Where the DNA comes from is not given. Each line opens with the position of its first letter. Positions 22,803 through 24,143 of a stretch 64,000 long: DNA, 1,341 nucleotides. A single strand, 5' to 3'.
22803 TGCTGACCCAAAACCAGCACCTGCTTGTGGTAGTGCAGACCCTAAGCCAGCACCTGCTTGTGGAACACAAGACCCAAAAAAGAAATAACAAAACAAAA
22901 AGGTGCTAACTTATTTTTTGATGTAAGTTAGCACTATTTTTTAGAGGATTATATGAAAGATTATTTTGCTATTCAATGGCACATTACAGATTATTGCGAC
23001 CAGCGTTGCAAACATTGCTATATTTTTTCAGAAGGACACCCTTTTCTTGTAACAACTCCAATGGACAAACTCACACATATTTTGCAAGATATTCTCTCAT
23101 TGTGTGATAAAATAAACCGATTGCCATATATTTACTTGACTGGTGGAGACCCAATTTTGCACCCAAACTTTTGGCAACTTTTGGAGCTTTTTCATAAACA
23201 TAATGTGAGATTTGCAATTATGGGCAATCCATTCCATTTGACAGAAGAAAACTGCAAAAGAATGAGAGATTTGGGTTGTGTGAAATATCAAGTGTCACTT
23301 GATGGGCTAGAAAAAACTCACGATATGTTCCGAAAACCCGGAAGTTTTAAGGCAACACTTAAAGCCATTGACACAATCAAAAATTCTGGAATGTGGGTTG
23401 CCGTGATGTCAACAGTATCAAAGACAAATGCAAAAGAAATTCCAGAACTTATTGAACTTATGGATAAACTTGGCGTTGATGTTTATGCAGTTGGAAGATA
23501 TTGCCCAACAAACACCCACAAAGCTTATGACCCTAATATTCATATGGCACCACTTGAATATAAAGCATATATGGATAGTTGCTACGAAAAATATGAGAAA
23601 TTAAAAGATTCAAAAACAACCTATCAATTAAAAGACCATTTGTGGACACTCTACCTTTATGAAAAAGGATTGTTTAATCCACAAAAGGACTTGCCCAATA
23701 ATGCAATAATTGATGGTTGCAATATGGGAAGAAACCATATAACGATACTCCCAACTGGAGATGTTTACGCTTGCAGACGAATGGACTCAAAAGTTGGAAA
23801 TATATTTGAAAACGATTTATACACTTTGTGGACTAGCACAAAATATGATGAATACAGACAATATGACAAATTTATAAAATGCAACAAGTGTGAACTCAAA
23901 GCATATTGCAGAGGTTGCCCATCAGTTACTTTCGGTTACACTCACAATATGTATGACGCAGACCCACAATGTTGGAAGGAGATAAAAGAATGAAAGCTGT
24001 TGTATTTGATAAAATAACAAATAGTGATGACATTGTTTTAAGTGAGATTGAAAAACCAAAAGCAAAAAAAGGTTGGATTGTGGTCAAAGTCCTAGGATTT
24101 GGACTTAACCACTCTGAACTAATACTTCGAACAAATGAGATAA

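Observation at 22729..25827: Unannotated 53-aa tandem-repeat Cys peptide (4 x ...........) upstream of a radical SAM/SPASM enzyme: candidate leaderless repeat-RiPP operon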

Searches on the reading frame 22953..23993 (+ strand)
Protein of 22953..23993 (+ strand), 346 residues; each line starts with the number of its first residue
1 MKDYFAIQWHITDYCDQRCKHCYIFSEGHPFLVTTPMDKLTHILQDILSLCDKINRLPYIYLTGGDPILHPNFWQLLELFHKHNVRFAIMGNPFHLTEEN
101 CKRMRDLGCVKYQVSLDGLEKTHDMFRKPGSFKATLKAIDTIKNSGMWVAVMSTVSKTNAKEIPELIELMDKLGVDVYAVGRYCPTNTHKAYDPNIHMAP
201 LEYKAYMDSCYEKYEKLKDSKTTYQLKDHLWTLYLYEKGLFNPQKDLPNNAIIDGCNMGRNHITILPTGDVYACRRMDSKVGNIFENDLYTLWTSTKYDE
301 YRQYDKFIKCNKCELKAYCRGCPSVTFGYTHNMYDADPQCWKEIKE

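Call 3: search_protein_families(library=ncbifam, proteins=[window:22953-23993:+], max_evalue=0.01)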
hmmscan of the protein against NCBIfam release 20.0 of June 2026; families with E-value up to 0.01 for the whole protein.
window:22953-23993:+ (346 aa): 71 families (the best 25 are shown)
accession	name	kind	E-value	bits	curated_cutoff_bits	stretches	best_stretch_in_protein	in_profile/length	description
TIGR04340.1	rSAM_ACGX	hypoth_equivalog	7.1e-148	492.4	400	1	3-344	1-341/341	radical SAM/SPASM domain protein, ACGX system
TIGR04082.1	rSAM_for_selen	equivalog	9.7e-54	183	350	1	4-340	198-515/516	thio(seleno)oxazole modification radical SAM maturase SbtM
TIGR04545.1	rSAM_ahbD_hemeb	equivalog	9.2e-41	140.4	500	1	7-341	2-336/339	heme b synthase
TIGR04053.2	TIGR04053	equivalog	1.9e-36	126.1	395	2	5-180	8-183/366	TIGR04053 family radical SAM/SPASM domain-containing protein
TIGR04051.1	rSAM_NirJ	equivalog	1.5e-33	116.2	515.45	1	8-342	5-348/354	heme d1 biosynthesis radical SAM protein NirJ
TIGR04055.1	rSAM_NirJ2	equivalog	9.9e-30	104.2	500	1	7-339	2-321/326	putative heme d1 biosynthesis radical SAM protein NirJ2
TIGR03962.1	mycofact_rSAM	equivalog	2.1e-27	96.2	265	1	6-342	13-333/339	mycofactocin radical SAM maturase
TIGR04133.1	rSAM_w_lipo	hypoth_equivalog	6.7e-27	94.3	425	1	7-322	26-330/350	TIGR04133 family radical SAM/SPASM protein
TIGR04250.1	SCM_rSAM_ScmE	equivalog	1.1e-26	93.6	400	1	8-336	6-341/358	SynChlorMet cassette radical SAM/SPASM protein ScmE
TIGR04054.1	rSAM_NirJ1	equivalog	1.4e-25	89.7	650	1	7-341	38-381/387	putative heme d1 biosynthesis radical SAM protein NirJ1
TIGR04347.1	pseudo_SAM_Halo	equivalog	3.5e-25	89.1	525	1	7-179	40-208/390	TIGR04347 family pseudo-SAM/SPASM protein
TIGR04303.1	GeoRSP_rSAM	equivalog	5.9e-25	88.5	400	1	4-341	4-325/325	GeoRSP system radical SAM/SPASM protein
NF050035.1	rSAM_WgK_link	exception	6.3e-24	84.6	650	1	7-342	11-363/367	radical SAM/SPASM peptide maturase WgkB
TIGR04546.1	rSAM_ahbC_deAc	equivalog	8.5e-24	84.1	650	1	7-341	41-384/390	12,18-didecarboxysiroheme deacetylase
NF041298.1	rSAM_mat_DynA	equivalog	6.3e-22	78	450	1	12-340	8-339/356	dynobactin maturation radical SAM/SPASM protein DynA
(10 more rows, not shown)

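Call 4: search_protein_families(library=pfam, proteins=[window:22953-23993:+], max_evalue=0.01)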
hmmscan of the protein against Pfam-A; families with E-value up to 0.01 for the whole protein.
window:22953-23993:+ (346 aa): 2 families
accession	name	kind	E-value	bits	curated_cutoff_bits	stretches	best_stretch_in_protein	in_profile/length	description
PF04055.27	Radical_SAM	-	6.4e-22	78.9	29.5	1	11-169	3-165/166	Radical SAM superfamily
PF13186.11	SPASM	-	3.5e-11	43.7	21.5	1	256-314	1-67/67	Iron-sulfur cluster-binding domain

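Call 10: find_related_loci(query=window:22953-23993:+, collection=genome_contigs, flank=5000)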
Query window:22953-23993:+ (346 aa) in genome_contigs; peptide patterns used: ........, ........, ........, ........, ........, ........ (x = any residue, [..] = any of these).
45 stretches matched a pattern; 11 encode a relative of the query (tblastn E <= 1e-3); 11 distinct loci.
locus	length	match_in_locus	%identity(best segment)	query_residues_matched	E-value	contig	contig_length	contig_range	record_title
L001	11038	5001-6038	77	1-346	0e+0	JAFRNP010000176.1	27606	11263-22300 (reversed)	MAG: Clostridia bacterium isolate RGIG2633 Goat_Omasum-1__c758483, whole genome shotgun sequence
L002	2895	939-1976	77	1-346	0e+0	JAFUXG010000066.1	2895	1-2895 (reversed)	MAG: Lachnospiraceae bacterium isolate RGIG4909 Roe_deer_Rumen-2__c137753, whole genome shotgun sequence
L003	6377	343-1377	76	1-345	0e+0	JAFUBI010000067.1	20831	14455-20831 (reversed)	MAG: Oscillospiraceae bacterium isolate RGIG4339 Roe_deer_Jejunum-1__c51417, whole genome shotgun sequence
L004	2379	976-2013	75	1-346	0e+0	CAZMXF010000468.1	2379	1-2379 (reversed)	MAG TPA_asm: uncultured Oscillospiraceae bacterium isolate SRP278969_co1_70 genome assembly, contig: NODE_76247_length_2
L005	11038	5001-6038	75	1-346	0e+0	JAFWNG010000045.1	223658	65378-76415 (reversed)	MAG: Solobacterium sp. isolate RGIG5894 Sheep_Jejunum-5__c185341, whole genome shotgun sequence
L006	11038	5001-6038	75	1-346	0e+0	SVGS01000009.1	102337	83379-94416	MAG: Clostridiales bacterium isolate SIG364 NODE_4908_length_102337_cov_3.046228, whole genome shotgun sequence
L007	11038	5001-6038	77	1-346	0e+0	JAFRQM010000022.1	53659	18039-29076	MAG: Clostridia bacterium isolate RGIG2708 Goat_Omasum-4__c254907, whole genome shotgun sequence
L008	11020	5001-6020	67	2-344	2e-167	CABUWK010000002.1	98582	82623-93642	MAG TPA_asm: uncultured Acidiphilium sp. isolate MGYG-HGUT-04445 genome assembly, contig: GUT_GENOME275136_2, whole geno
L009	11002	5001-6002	27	7-340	2e-36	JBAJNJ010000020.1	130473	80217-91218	MAG: Desulfobacter sp. isolate MAG1-Ocu2016 MAG-Ocu-1-OculinaPatagonica-C24, whole genome shotgun sequence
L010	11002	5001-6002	27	7-340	6e-36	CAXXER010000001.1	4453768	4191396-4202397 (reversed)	MAG: uncultured Desulfobacter sp. isolate eeee0e93-5446-4477-9f5f-6eee70e6e39d genome assembly, contig: contig_1, whole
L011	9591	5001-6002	25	7-340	2e-31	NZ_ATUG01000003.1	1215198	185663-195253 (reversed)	Desulfospira joergensenii DSM 10085 F608DRAFT_scaffold00003.3_C, whole genome shotgun sequence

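Call 18: find_homologous_proteins(query=window:22953-23993:+, max_evalue=1e-20)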
Query window:22953-23993:+ (346 aa): 3067 proteins with E <= 1e-20 among 3428 candidates; the best 120 are listed.
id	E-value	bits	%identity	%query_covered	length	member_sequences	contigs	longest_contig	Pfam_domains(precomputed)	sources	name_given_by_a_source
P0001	4.8e-247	837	100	100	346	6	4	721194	PF13186.12,PF04055.28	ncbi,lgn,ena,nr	ncbi:MAG: radical SAM/SPASM domain protein, ACGX system [Clostridia bacterium]|nr:radical SAM/SPASM 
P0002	7.3e-216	734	87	100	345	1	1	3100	PF13186.12,PF04055.28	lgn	-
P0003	5.8e-195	666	76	100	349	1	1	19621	PF13186.12,PF04055.28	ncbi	-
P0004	3.2e-192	657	77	100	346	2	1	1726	PF13186.12,PF04055.28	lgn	-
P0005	6.0e-191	652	75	100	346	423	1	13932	PF13186.12,PF04055.28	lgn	-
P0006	6.4e-190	649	75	99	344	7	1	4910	PF13186.12,PF04055.28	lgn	-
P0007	4.5e-184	630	74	100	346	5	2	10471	PF13186.12,PF04055.28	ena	-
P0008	1.6e-183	628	75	99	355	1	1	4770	PF13186.12,PF04055.28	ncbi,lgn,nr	ncbi:MAG: radical SAM/SPASM domain protein, ACGX system [Acholeplasmatales bacterium]|nr:radical SAM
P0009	1.7e-182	625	72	100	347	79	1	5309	PF13186.12,PF04055.28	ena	-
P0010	2.4e-181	621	71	100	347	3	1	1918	PF13186.12,PF04055.28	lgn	-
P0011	5.3e-181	620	74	99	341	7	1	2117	PF13186.12,PF04055.28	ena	-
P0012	2.8e-180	617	74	100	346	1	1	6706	PF13186.12,PF04055.28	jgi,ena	-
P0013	5.7e-180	616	72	99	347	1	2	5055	PF13186.12,PF04055.28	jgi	jgi:radical SAM/SPASM domain protein of ACGX system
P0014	6.4e-180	616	74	99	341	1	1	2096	PF13186.12,PF04055.28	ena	-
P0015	1.1e-179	615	70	100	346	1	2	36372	PF13186.12,PF04055.28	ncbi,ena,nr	ncbi:MAG: radical SAM/SPASM domain protein, ACGX system [Solobacterium sp.]|nr:radical SAM/SPASM dom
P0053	1.6e-168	579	69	99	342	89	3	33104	PF13186.12,PF04055.28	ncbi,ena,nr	ncbi:MAG: radical SAM/SPASM domain protein, ACGX system [Treponema sp.]|nr:radical SAM/SPASM domain 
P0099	1.0e-138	481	67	86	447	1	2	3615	PF00881.30,PF13186.12,PF04055.28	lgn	-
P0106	2.7e-138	479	56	99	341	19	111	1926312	PF13186.12,PF04055.28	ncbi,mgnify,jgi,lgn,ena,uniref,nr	ncbi:radical SAM/SPASM domain protein, ACGX system [Candidatus Methanosphaera massiliense]|mgnify:CR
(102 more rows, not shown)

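Call 19: find_encoding_contigs(protein=P0106, flank=5000, max_places=4)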
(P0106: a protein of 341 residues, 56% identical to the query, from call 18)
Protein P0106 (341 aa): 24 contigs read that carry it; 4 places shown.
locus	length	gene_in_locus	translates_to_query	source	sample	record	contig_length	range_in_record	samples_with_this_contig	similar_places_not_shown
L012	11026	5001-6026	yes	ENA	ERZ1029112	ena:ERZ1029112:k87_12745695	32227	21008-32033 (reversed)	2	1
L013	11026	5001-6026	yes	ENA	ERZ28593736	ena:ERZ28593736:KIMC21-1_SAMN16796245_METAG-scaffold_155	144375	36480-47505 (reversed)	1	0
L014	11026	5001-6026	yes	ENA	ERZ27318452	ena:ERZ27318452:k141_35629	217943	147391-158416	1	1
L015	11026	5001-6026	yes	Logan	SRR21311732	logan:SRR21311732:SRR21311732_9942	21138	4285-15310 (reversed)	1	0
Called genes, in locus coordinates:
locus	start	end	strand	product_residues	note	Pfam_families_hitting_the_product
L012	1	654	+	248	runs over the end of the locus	-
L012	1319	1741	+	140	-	PF14529:Exo_endo_phos_2 (weak)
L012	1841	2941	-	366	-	PF01757:Acyl_transf_3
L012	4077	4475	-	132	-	PF01638:HxlR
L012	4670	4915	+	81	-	-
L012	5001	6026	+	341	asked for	PF04055:Radical_SAM, PF13186:SPASM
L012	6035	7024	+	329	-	PF08240:ADH_N, PF00107:ADH_zinc_N, PF13602:ADH_zinc_N_2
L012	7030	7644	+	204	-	PF01243:PNPOx_N, PF13484:Fer4_16 (faint), PF25160:LdpA_Fe-S-bd (faint), PF13237:Fer4_10 (weak), PF14697:Fer4_21 (weak), PF12838:Fer4_7 (weak), PF13187:Fer4_9 (weak), PF00037:Fer4 (weak), +2 more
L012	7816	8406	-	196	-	PF02525:Flavodoxin_2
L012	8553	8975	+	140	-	-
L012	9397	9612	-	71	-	-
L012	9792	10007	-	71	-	-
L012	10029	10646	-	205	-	PF00702:Hydrolase, PF12710:HAD, PF13419:HAD_2, PF13242:Hydrolase_like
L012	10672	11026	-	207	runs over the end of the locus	PF00702:Hydrolase, PF12710:HAD, PF13419:HAD_2, PF13242:Hydrolase_like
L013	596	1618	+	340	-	PF16640:Big_3_5 (weak)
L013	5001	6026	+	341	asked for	PF04055:Radical_SAM, PF13186:SPASM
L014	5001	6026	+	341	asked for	PF04055:Radical_SAM, PF13186:SPASM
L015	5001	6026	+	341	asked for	PF04055:Radical_SAM, PF13186:SPASM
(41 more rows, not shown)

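Call 20: find_encoding_contigs(protein=P0099, flank=5000, max_places=3)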
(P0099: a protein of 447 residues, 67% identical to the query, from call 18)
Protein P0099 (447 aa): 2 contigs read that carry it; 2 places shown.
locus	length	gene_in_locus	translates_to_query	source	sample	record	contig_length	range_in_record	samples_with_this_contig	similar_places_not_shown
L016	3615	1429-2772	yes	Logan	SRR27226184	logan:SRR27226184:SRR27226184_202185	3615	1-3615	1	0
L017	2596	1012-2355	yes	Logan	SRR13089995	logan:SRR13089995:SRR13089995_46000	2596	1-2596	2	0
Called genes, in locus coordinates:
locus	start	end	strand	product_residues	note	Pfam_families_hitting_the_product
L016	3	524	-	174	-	?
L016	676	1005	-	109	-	PF01638:HxlR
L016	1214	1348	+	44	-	-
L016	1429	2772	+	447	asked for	PF04055:Radical_SAM, PF13186:SPASM (weak), PF00881:Nitroreductase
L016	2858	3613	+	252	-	?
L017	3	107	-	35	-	?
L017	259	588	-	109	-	PF01638:HxlR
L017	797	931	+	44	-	-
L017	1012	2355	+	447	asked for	PF04055:Radical_SAM, PF13186:SPASM (weak), PF00881:Nitroreductase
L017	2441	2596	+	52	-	?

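Call 21: find_encoding_contigs(protein=P0053, flank=5000, max_places=3)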
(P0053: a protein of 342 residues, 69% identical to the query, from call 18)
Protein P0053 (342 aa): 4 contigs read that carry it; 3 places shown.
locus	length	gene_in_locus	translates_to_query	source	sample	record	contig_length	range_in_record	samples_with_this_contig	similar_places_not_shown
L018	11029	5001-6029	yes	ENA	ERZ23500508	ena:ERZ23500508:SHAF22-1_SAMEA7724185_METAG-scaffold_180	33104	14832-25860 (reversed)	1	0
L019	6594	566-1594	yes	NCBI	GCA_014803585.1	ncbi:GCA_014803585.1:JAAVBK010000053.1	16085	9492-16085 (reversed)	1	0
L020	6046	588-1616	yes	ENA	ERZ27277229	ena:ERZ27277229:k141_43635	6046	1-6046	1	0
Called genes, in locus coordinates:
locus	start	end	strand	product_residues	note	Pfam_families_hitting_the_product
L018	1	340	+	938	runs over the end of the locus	PF00041:fn3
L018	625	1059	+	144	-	PF13527:Acetyltransf_9 (weak), PF00583:Acetyltransf_1, PF13673:Acetyltransf_10, PF13508:Acetyltransf_7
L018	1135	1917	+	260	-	PF00730:HhH-GPD, PF00633:HHH (weak)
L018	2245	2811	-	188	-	PF01174:SNO, PF03575:Peptidase_S51 (weak), PF00117:GATase, PF07685:GATase_3, PF01965:DJ-1_PfpI (faint)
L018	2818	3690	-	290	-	PF01680:SOR_SNZ, PF05690:ThiG (weak)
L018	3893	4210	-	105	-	PF01638:HxlR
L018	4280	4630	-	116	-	PF07883:Cupin_2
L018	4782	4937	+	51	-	-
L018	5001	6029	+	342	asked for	PF04055:Radical_SAM, PF13186:SPASM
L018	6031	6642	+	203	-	PF01243:PNPOx_N, PF25160:LdpA_Fe-S-bd (weak), PF00037:Fer4, PF12797:Fer4_2 (weak), PF12837:Fer4_6 (weak), PF13237:Fer4_10, PF12838:Fer4_7, PF13187:Fer4_9, +5 more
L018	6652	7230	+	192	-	PF14512:TM1586_NiRdase (faint), PF00881:Nitroreductase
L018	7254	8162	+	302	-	PF08902:DUF1848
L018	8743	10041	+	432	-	PF13173:AAA_14, PF13635:DUF4143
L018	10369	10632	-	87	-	PF06769:YoeB_toxin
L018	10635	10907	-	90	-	PF04221:RelB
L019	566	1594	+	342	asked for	PF04055:Radical_SAM, PF13186:SPASM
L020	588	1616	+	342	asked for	PF04055:Radical_SAM, PF13186:SPASM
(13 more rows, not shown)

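Call 25: search_solved_structures(query=window:22953-23993:+, max_evalue=0.00001)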
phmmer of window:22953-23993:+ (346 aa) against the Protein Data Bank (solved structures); distinct sequences matched with E-value up to 0.00001: 4.
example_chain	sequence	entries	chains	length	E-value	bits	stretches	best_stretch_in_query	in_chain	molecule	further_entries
6efn_A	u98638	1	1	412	2e-14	56.8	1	10-183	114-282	Sporulation killing factor maturation protein SkfB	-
7vob_C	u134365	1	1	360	4.8e-10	42.4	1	57-179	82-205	Cytosylglucuronate decarboxylase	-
7voc_C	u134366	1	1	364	4.8e-10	42.4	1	57-179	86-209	Cytosylglucuronate decarboxylase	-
5wgg_A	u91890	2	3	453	7.8e-07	31.8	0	252-329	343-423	Radical SAM domain protein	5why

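Call 27: find_related_loci(query=A1, collection=metagenome_contigs, flank=6000)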
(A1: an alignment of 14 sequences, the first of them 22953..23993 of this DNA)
Query A1 (346 aa) in metagenome_contigs; peptide patterns used: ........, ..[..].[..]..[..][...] (x = any residue, [..] = any of these).
600 stretches matched a pattern (row limit reached: there are more); 574 encode a relative of the query (tblastn E <= 1e-3); the best 80 are kept; 80 distinct loci.
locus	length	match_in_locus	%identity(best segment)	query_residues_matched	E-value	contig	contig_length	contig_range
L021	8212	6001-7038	71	1-346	6e-177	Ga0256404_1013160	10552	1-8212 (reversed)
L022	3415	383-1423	56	1-346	1e-145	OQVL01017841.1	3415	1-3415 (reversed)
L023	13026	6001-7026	58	3-344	5e-138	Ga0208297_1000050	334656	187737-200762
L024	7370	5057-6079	57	3-344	1e-137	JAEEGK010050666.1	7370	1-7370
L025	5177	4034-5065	57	1-343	4e-139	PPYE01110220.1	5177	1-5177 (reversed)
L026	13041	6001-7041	55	1-346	3e-137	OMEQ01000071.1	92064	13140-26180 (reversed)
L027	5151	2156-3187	56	1-345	2e-137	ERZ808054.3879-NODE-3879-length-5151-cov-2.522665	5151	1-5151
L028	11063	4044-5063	54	1-344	2e-135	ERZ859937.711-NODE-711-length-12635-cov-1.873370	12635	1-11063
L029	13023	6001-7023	55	1-344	4e-135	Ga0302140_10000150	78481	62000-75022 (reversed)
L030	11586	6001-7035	56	1-344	9e-135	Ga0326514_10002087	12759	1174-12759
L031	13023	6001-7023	53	1-345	9e-135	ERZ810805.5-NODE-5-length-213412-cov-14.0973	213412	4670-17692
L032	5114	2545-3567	53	1-345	7e-136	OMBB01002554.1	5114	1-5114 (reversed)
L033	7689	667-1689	55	1-344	1e-134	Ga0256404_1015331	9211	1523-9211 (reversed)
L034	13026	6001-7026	53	3-345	2e-134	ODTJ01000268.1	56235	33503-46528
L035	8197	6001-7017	55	3-344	3e-134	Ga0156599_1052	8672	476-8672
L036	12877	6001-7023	53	1-345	2e-134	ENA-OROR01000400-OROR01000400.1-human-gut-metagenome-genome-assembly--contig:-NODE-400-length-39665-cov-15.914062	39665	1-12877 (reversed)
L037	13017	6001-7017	55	3-344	3e-134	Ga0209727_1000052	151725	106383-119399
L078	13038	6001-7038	54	1-345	5e-129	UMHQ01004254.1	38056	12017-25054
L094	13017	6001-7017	49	3-344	1e-125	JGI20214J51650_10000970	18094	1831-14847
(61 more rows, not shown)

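Call 33: search_protein_families(library=pfam, proteins=[L037:7031-7876:+, L036:9943-10728:+, L078:4557-4955:+, L036:7618-8370:+, L031:5358-5981:+, L094:8059-9147:+, L031:6987-7493:-, L016:530-1309:-, L026:5662-5979:-, L008:6498-7229:+], max_evalue=0.001)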
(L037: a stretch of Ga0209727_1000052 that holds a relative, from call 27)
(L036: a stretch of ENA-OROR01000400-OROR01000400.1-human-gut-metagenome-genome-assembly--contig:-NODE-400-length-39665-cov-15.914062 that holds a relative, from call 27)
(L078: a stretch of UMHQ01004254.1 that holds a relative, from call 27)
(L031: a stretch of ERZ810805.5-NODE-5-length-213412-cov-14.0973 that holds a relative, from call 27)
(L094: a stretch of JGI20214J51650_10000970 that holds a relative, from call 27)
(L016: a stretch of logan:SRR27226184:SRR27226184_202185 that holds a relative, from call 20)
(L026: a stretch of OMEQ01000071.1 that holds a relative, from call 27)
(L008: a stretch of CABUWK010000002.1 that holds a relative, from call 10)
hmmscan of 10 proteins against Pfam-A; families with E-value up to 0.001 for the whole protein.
L037:7031-7876:+ (281 aa): 0 families

L036:9943-10728:+ (261 aa): 1 family
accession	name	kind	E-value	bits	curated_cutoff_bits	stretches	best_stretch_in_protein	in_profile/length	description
PF01661.27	Macro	-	1.4e-38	131.9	22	1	100-224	1-118/118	Macro domain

L078:4557-4955:+ (132 aa): 0 families

L036:7618-8370:+ (250 aa): 2 families
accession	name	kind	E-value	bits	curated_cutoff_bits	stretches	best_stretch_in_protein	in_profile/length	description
PF09822.16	ABC_transp_aux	-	1.3e-07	31.6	34.7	1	69-165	43-139/288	ABC-type uncharacterized transport system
PF23355.1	IFT52_GIFT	-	5e-05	22.9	27.2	1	58-143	28-106/246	IFT52 GIFT domain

L031:5358-5981:+ (207 aa): 1 family
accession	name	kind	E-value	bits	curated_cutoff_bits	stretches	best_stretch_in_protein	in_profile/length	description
PF07883.17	Cupin_2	-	4.8e-12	45.9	27.2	1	125-194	2-70/70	Cupin domain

L094:8059-9147:+ (362 aa): 1 family
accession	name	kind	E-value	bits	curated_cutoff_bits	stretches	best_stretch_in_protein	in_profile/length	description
PF13229.12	Beta_helix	-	3.5e-05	23.9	25.9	1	206-269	97-158/158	Right handed beta helix region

L031:6987-7493:- (168 aa): 0 families

L016:530-1309:- (259 aa): 0 families

L026:5662-5979:- (105 aa): 0 families

L008:6498-7229:+ (243 aa): 2 families
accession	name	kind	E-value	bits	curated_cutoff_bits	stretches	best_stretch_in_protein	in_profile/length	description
PF00881.29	Nitroreductase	-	4e-25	89.4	23.5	1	58-223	1-167/167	Nitroreductase family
PF14512.11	TM1586_NiRdase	-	1.3e-05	25.4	27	0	53-81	1-29/215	Putative TM nitroreductase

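Call 55: find_encoding_contigs(protein=P0002, flank=5000, max_places=2)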
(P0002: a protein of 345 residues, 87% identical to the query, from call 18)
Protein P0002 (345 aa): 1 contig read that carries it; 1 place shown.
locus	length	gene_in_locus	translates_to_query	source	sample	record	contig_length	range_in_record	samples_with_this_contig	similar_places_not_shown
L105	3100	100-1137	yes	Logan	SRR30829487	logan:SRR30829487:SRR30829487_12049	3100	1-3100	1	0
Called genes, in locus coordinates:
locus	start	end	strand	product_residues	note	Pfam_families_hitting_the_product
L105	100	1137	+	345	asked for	PF04055:Radical_SAM, PF13186:SPASM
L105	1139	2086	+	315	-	PF08240:ADH_N, PF00107:ADH_zinc_N, PF13602:ADH_zinc_N_2 (weak)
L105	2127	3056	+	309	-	PF08902:DUF1848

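Call 61: search_protein_families(library=pfam, proteins=[L018:7254-8162:+, L012:7030-7644:+], max_evalue=0.001)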
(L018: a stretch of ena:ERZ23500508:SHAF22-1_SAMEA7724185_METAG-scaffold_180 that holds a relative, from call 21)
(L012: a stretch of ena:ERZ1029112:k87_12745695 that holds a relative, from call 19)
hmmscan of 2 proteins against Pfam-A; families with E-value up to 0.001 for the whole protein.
L018:7254-8162:+ (302 aa): 1 family
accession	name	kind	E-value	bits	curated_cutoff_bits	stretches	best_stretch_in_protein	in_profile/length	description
PF08902.16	DUF1848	-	6.8e-96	321.5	30.5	1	2-255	7-262/262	Domain of unknown function (DUF1848)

L012:7030-7644:+ (204 aa): 14 families
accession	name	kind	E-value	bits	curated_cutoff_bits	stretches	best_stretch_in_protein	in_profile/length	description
PF01243.27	PNPOx_N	-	5e-14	53.1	28.1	1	8-89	6-82/120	Pyridoxamine 5'-phosphate oxidase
PF00037.32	Fer4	-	2.8e-11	43.2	21.1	2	179-201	2-24/24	4Fe-4S binding domain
PF13484.11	Fer4_16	-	2.6e-07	31.8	30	0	184-203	1-20/66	4Fe-4S double cluster binding domain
PF13187.11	Fer4_9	-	3.3e-07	30.7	27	1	156-200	1-52/52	4Fe-4S dicluster domain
PF13237.11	Fer4_10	-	4e-07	30.3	25.5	1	151-196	3-53/53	4Fe-4S dicluster domain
PF12837.12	Fer4_6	-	1.6e-06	28.2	25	1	179-200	3-24/24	4Fe-4S binding domain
PF12838.12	Fer4_7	-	1.9e-06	28.7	27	1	156-199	1-52/52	4Fe-4S dicluster domain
PF14697.11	Fer4_21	-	2.7e-06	27.9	35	1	154-201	5-58/59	4Fe-4S dicluster domain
PF13534.11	Fer4_17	-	8.6e-06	26.7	22.2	0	119-170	12-59/61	4Fe-4S dicluster domain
PF12797.12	Fer4_2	-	1e-05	25.6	24.5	0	179-197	4-22/22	4Fe-4S binding domain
PF25160.1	LdpA_Fe-S-bd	-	3.2e-05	24.1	27.6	1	163-201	9-44/49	LdpA Fe-S cluster-binding domain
PF13183.11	Fer4_8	-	0.00032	21.6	27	0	183-198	3-18/68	4Fe-4S dicluster domain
PF16242.11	Pyrid_ox_like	-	0.0006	19.8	28.8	1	20-89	19-91/149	Pyridoxamine 5'-phosphate oxidase like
PF12800.12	Fer4_4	-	0.0008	20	24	0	155-169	2-16/17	4Fe-4S binding domain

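Call 64: search_solved_structures(query=L018:7254-8162:+, max_evalue=0.01)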
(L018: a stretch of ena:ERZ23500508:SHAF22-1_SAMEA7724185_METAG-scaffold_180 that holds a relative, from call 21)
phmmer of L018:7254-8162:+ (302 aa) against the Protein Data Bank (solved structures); distinct sequences matched with E-value up to 0.01: 0.
